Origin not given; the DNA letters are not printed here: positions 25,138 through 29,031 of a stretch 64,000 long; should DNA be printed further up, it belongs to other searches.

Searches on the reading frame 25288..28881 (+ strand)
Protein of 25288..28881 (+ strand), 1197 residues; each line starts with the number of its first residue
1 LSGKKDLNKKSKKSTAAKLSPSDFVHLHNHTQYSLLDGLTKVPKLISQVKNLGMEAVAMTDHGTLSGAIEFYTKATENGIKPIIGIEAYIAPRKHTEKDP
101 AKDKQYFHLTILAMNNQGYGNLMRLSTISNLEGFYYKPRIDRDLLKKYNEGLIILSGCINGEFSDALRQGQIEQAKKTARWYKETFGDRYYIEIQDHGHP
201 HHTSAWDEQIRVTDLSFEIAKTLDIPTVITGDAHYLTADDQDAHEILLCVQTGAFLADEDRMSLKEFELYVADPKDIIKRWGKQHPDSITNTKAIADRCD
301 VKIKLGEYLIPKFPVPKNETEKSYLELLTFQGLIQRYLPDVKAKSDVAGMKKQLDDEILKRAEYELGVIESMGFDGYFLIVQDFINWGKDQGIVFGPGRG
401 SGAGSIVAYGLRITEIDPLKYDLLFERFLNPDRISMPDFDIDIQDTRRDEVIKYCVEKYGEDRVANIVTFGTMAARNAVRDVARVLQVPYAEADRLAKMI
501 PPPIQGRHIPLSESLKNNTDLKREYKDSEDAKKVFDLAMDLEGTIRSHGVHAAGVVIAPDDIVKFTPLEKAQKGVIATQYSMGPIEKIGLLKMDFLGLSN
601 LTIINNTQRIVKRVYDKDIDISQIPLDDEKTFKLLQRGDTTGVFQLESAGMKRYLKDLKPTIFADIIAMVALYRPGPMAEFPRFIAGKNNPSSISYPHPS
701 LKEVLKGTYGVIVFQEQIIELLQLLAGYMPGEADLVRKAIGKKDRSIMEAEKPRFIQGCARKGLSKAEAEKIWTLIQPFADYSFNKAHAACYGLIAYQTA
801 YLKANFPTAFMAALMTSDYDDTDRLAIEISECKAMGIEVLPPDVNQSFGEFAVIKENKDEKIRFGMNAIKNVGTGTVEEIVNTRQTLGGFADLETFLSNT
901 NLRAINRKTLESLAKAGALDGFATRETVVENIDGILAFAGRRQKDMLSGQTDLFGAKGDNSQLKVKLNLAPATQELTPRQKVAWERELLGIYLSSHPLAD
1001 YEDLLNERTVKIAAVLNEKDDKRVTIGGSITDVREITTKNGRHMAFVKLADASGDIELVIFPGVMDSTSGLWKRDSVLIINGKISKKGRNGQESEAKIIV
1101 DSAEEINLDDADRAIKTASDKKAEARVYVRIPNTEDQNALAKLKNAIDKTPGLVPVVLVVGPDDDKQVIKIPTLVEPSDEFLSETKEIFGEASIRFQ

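Call 12: search_protein_families(library=pfam, max_evalue=0.00001, proteins=[window:25288-28881:+])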
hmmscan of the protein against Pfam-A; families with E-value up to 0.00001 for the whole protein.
window:25288-28881:+ (1197 aa): 5 families
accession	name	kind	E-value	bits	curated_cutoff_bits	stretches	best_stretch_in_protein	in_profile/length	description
PF07733.18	DNA_pol3_alpha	-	1.2e-98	330.3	23.9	1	324-597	2-260/260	Bacterial DNA polymerase III alpha NTPase domain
PF17657.6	DNA_pol3_finger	-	3.2e-61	205.9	22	1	600-763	1-166/166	Bacterial DNA polymerase III alpha subunit finger domain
PF02811.25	PHP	-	9.4e-57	192.3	26.4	1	26-197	1-164/164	PHP domain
PF14579.12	HHH_6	-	3.6e-25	88.4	25.6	1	836-925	1-87/90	Helix-hairpin-helix motif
PF01336.31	tRNA_anti-codon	-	7.5e-11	42.3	27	1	1024-1105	1-74/75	OB-fold nucleic acid binding domain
